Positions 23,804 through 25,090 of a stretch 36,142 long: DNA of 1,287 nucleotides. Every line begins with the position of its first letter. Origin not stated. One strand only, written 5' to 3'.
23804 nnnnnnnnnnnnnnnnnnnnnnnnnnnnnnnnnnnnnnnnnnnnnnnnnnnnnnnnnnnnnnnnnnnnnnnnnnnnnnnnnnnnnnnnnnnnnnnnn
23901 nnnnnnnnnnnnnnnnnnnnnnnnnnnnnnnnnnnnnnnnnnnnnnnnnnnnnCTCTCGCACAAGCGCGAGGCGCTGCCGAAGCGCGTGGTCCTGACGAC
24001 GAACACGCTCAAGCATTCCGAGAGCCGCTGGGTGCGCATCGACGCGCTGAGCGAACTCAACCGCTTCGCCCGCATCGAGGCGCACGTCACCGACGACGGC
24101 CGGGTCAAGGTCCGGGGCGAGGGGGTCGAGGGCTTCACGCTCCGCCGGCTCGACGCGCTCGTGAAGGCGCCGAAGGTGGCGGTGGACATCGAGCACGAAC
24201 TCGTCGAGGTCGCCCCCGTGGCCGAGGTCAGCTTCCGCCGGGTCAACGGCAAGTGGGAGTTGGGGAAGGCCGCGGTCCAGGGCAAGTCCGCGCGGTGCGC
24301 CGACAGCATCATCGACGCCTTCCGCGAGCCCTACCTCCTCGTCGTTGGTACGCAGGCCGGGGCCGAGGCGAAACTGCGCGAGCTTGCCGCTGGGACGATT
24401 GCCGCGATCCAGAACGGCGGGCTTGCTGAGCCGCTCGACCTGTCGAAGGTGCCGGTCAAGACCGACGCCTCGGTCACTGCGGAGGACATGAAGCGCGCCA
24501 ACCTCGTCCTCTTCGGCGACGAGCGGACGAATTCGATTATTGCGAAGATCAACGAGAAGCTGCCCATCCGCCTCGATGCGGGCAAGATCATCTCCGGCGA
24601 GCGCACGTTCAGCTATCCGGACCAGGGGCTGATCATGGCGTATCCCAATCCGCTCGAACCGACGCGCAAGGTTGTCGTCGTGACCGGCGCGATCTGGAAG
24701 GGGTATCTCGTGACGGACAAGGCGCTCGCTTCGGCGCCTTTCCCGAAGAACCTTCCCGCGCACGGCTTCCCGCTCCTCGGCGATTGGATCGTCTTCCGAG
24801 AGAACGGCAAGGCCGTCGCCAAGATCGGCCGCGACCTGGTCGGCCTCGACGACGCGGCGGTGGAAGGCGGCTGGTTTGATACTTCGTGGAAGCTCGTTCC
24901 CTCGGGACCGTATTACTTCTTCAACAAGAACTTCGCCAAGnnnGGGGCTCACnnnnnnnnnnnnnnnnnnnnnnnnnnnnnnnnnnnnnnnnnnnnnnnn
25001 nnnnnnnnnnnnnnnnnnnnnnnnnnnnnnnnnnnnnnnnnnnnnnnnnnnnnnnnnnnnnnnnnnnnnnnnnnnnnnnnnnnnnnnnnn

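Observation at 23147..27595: Tandem duplicated large secreted proteins of unknown fold heading a sialate-O-acetylesterase / GH4 operon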

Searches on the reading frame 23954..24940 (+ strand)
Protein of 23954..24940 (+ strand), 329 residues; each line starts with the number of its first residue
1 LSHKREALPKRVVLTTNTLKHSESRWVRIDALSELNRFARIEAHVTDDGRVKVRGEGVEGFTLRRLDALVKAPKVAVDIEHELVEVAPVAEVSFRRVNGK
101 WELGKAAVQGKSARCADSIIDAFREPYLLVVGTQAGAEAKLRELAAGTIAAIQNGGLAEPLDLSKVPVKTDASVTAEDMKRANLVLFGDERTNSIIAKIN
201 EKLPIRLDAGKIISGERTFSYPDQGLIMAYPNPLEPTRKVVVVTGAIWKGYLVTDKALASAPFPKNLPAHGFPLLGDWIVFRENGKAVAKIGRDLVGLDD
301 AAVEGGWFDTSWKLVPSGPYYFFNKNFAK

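Call 35: search_protein_representatives(alignment_id=A2)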
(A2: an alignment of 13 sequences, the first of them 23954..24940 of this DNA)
Query: 13 sequences, 313 profile positions. Proteins with E-value up to 0.001 (for the whole library): 5355; up to 1e-10: 3392; up to 1e-30: 1191. The best 150 are listed.
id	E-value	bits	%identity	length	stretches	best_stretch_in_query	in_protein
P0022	4.6e-121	420.2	-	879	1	2-313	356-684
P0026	5.4e-118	410.1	-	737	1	2-313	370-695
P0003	5.6e-117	406.8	-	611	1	2-312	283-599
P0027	3.0e-103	361.7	-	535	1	2-313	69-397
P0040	4.2e-92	325.0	-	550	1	3-311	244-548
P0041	4.0e-85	302.1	-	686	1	3-312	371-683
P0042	2.2e-80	286.5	-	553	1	4-312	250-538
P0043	1.3e-78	280.7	-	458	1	2-310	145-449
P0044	1.3e-77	277.4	-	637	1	2-309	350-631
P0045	2.4e-76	273.3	-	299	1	3-309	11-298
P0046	6.2e-76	271.9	-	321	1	3-309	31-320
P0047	1.1e-75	271.1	-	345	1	3-310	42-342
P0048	3.5e-75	269.4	-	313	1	2-312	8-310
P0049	4.7e-75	269.0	-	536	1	5-311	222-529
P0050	7.7e-75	268.3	-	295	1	3-310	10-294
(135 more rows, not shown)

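Call 46: predict_structure(alignment_id=A3)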
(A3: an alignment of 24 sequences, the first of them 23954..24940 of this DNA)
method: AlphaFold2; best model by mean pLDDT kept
length: 329 residues; sequences in the alignment: 24
mean_pLDDT: 83.9   pTM: 0.82
mean pLDDT of the five models: 83.9, 83.6, 83.5, 83.2, 81.6
residues with pLDDT >= 90: 175; 70-90: 84; 50-70: 50; < 50: 20
segments of 3 or more residues with pLDDT < 50: 289-300, 322-329
pLDDT, mean of each block of 10 residues (from residue 1): 84 93 95 87 97 97 96 95 96 96 92 79 90 95 89 70 78 97 96 98 94 89 90 93 86 62 61 72 64 46 75 73 40
secondary structure, 60 per line:
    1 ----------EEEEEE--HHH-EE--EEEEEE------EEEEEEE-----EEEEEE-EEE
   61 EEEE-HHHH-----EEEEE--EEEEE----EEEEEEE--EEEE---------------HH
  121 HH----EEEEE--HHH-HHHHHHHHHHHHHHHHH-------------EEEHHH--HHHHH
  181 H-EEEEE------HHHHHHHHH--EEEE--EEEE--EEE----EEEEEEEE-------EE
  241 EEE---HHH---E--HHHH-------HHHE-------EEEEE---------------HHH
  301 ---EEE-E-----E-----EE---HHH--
elements in order: E11-16 E27-32 E39-45 E51-56 E58-64 H66-69 E75-79 E82-86 E91-97 E100-103 H119-122 E127-131 H138-154 E168-170 H176-181 E183-187 H194-202 E205-208 E211-214 E217-219 E224-231 E239-243 H256-259 E278-282 E304-306

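Call 49: search_protein_families(library=pfam, alignment_id=A5, max_evalue=0.001)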
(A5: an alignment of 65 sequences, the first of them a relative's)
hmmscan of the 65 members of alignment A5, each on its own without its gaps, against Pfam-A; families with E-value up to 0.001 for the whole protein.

A. member 1, P0040 (550 aa): 1 family
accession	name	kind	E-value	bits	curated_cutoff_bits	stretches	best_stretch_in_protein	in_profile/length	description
PF00326.27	Peptidase_S9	-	1.2e-06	28.6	22.6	1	92-232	46-196/213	Prolyl oligopeptidase family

B. families by the number of members that match (of 65 scanned): 18 families
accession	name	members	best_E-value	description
PF00326.27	Peptidase_S9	57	6e-22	Prolyl oligopeptidase family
PF00756.26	Esterase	45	3.9e-12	Putative esterase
PF12146.15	Hydrolase_4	19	5.9e-11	Serine aminopeptidase, S33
PF10503.15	Esterase_PHB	11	3.7e-07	Esterase PHB depolymerase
PF12740.14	PETase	10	3.7e-05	PET hydrolase-like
PF02230.22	Abhydrolase_2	9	3.3e-11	Phospholipase/Carboxylesterase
PF00561.26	Abhydrolase_1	8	7.4e-09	alpha/beta hydrolase fold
PF01738.24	DLH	6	3.1e-07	Dienelactone hydrolase family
PF20434.5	BD-FAE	5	2.8e-06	BD-FAE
PF08305.17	NPCBM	4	9.8e-28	NPCBM/NEW2 domain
PF07859.19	Abhydrolase_3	3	3.2e-08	alpha/beta hydrolase fold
PF12697.13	Abhydrolase_6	2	0.00027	Alpha/beta hydrolase family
PF00884.28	Sulfatase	1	2.5e-47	Sulfatase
PF16347.10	SGSH_C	1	3.7e-22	N-sulphoglucosamine sulphohydrolase, C-terminal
PF02837.24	Glyco_hydro_2_N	1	1.2e-06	Glycosyl hydrolases family 2, sugar binding domain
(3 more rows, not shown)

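Call 54: fold_search(model_id=the predicted structure, library=pdb)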
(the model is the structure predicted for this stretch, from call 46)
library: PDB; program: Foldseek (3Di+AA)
matches with E <= 10: 503; with E <= 0.001: 1
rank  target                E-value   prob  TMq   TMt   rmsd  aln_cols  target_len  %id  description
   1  9fmt_D                9.2e-04  0.94  0.22  0.12  16.2       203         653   11  Cryo-EM structure of the BcsB hexameric crown from the E. coli cellulose secretion macrocomplex (released 2024-10-16)
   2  9fmt_A                2.0e-03  0.92  0.23  0.12  15.5       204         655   11  Cryo-EM structure of the BcsB hexameric crown from the E. coli cellulose secretion macrocomplex (released 2024-10-16)
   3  9fmt_F                2.6e-03  0.77  0.30  0.17  16.4       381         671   10  Cryo-EM structure of the BcsB hexameric crown from the E. coli cellulose secretion macrocomplex (released 2024-10-16)
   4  6yg8_B                2.9e-03  0.80  0.24  0.14  14.7       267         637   13  Cryo-EM structure of a BcsB pentamer in the context of an assembled Bcs macrocomplex (released 2021-02-24)
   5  7l2z_B                3.7e-03  0.97  0.22  0.12   8.3       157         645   12  Bacterial cellulose synthase BcsB hexamer (released 2021-03-24)
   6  7l2z_C                4.2e-03  0.93  0.30  0.17  13.6       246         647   13  Bacterial cellulose synthase BcsB hexamer (released 2021-03-24)
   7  6yg8_E                4.5e-03  0.80  0.22  0.13  12.9       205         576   13  Cryo-EM structure of a BcsB pentamer in the context of an assembled Bcs macrocomplex (released 2021-02-24)
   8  4zmh_A                5.3e-03  0.99  0.23  0.09   4.5       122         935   16  Crystal structure of a five-domain GH115 alpha-Glucuronidase from the Marine Bacterium Saccharophagus degradans 2-40T (released 2016-05-04)
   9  9fmt_B                5.3e-03  0.85  0.23  0.12  16.4       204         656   11  Cryo-EM structure of the BcsB hexameric crown from the E. coli cellulose secretion macrocomplex (released 2024-10-16)
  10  9b8i                  5.3e-03  0.84  0.23  0.12  14.0       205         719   12  Cryo-EM structure of the E. coli cellulose synthase BcsB-BcsC fusion protein (released 2025-02-19)
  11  9fmt_E                5.7e-03  0.77  0.22  0.13  14.0       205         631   11  Cryo-EM structure of the BcsB hexameric crown from the E. coli cellulose secretion macrocomplex (released 2024-10-16)
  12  9fsa                  6.8e-03  1.00  0.26  0.58   3.7       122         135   18  Cell wall anchoring domain of the surface layer protein of Methanococcus voltae (aa 24-75; 484-576) (released 2024-08-28)
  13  7l2z_D                6.8e-03  0.60  0.21  0.12  14.2       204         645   14  Bacterial cellulose synthase BcsB hexamer (released 2021-03-24)
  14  6o38_C                8.7e-03  0.20  0.15  0.11  18.9       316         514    8  Structure of a chaperone-substrate complex (released 2019-07-24)
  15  6yg8_D                9.8e-03  0.95  0.28  0.16   7.6       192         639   13  Cryo-EM structure of a BcsB pentamer in the context of an assembled Bcs macrocomplex (released 2021-02-24)
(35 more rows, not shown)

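Call 72: search_solved_structures(query=A3, max_evalue=10)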
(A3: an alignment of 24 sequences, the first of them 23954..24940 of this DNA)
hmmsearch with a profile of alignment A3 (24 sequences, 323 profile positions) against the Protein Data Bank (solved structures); distinct sequences matched with E-value up to 10: 1.
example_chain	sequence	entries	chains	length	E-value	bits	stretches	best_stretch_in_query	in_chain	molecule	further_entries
9fsa_A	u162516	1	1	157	0.38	13.1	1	165-206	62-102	S-layer protein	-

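Call 73: search_solved_structures(query=A5, max_evalue=0.00001)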
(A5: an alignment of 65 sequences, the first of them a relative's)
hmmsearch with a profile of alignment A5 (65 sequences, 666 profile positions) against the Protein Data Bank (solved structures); distinct sequences matched with E-value up to 0.00001: 118 (the best 60 are shown).
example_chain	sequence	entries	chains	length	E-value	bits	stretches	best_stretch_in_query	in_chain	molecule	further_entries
3wyd_A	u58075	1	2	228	5.5e-48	167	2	130-253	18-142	LC-Est1C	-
3doh_A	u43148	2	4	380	8.7e-26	93.6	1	134-263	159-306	esterase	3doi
8daj_A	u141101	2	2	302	3.4e-19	71.8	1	134-309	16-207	Esterase, PHB depolymerase family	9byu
5vol_A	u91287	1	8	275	5.8e-15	57.8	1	109-335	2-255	Putative esterase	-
7xrt_A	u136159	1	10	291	4.3e-14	55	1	113-269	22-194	Ferulic acid esterase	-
5yp1_A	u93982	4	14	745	2.5e-13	52.4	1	81-335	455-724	Dipeptidyl aminopeptidase 4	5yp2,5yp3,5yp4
7xrv_A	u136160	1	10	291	7.5e-13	50.9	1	113-269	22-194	Ferulic acid esterase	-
8jh8_A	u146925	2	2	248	1.8e-12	49.6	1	130-254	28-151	Feruloyl esterase | Feruloyl esterase with ferulic acid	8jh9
5vta_A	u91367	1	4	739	2.3e-12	49.3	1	135-341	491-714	Dipeptidyl peptidase 4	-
2gbc_A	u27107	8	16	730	2.5e-12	49.1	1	135-341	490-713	Dipeptidyl peptidase 4 | Dipeptidyl peptidase 4 (Dipeptidyl peptidase IV) (DPP IV)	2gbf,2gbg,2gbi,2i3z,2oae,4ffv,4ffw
6l8q_A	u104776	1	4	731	7.9e-12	47.5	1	133-340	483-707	Dipeptidyl peptidase 4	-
8ze6_B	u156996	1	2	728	9.9e-12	47.2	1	135-340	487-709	Dipeptidyl peptidase 4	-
1orv_A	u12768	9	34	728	1.6e-11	46.5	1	134-340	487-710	dipeptidyl peptidase IV | Dipeptidyl peptidase 4 | Dipeptidyl peptidase 4 soluble form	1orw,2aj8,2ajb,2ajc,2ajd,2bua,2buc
5lls_A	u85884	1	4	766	1.7e-11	46.3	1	134-340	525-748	Dipeptidyl peptidase 4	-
1u8e_A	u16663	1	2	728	2.3e-11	45.9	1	135-340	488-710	Dipeptidyl peptidase IV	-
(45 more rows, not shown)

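Call 76: search_protein_families(library=pfam, proteins=[window:23954-24940:+], max_evalue=5)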
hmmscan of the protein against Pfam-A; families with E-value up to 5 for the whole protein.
window:23954-24940:+ (329 aa): 0 families
